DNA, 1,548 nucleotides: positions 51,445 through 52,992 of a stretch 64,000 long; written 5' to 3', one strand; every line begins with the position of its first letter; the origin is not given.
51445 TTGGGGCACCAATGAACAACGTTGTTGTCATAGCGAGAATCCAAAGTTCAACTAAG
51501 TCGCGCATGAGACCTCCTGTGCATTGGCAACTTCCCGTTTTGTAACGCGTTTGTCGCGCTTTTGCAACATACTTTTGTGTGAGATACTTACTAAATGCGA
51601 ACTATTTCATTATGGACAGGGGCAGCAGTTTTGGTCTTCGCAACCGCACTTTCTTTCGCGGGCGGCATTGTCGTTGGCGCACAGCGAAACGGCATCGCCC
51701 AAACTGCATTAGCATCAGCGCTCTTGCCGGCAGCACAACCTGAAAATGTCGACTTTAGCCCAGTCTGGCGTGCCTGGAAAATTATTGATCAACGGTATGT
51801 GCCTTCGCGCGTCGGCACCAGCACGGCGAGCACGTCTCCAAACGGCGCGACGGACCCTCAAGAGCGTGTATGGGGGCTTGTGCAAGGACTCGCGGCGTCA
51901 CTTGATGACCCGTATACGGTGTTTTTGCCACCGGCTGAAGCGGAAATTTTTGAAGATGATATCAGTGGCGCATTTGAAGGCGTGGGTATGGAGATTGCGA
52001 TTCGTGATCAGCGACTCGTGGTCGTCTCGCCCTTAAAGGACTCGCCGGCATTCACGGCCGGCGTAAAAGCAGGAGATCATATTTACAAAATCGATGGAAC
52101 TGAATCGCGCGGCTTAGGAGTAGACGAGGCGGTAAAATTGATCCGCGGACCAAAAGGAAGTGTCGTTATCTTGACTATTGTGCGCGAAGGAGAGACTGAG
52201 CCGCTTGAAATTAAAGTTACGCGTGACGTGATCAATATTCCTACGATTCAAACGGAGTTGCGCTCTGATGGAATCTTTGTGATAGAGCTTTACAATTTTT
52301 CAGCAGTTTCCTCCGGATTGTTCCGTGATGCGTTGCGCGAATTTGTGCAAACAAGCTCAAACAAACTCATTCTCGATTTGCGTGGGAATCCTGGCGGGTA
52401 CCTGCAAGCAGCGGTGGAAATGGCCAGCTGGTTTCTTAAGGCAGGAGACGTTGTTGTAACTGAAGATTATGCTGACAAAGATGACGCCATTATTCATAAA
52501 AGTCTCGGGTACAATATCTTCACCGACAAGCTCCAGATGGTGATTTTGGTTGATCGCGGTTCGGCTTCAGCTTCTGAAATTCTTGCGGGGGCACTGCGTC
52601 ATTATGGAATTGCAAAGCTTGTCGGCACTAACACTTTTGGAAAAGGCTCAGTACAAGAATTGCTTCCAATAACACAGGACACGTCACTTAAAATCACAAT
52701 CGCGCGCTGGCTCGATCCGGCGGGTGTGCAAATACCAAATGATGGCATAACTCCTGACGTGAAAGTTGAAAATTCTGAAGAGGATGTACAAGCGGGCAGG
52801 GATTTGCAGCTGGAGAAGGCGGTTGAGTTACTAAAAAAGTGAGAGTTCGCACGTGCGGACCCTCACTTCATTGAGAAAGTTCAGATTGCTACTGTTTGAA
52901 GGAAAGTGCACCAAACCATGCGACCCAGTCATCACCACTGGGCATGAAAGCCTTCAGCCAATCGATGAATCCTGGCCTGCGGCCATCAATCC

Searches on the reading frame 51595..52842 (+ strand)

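Call 102: search_protein_families(library=pfam, proteins=[window:51595-52842:+], max_evalue=0.00001)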
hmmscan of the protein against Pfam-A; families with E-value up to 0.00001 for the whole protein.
window:51595-52842:+ (415 aa): 4 families
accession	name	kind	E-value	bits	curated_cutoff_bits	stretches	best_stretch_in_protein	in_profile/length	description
PF03572.23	Peptidase_S41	-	1.2e-45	155.5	24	1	229-391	4-165/165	Peptidase family S41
PF17820.7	PDZ_6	-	2.6e-10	40.3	27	1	142-197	1-54/54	PDZ domain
PF13180.12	PDZ_2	-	2.9e-09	37.5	27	1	132-208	5-80/80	PDZ domain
PF00595.29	PDZ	-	3.6e-09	37.3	23.2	1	129-195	11-80/81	PDZ domain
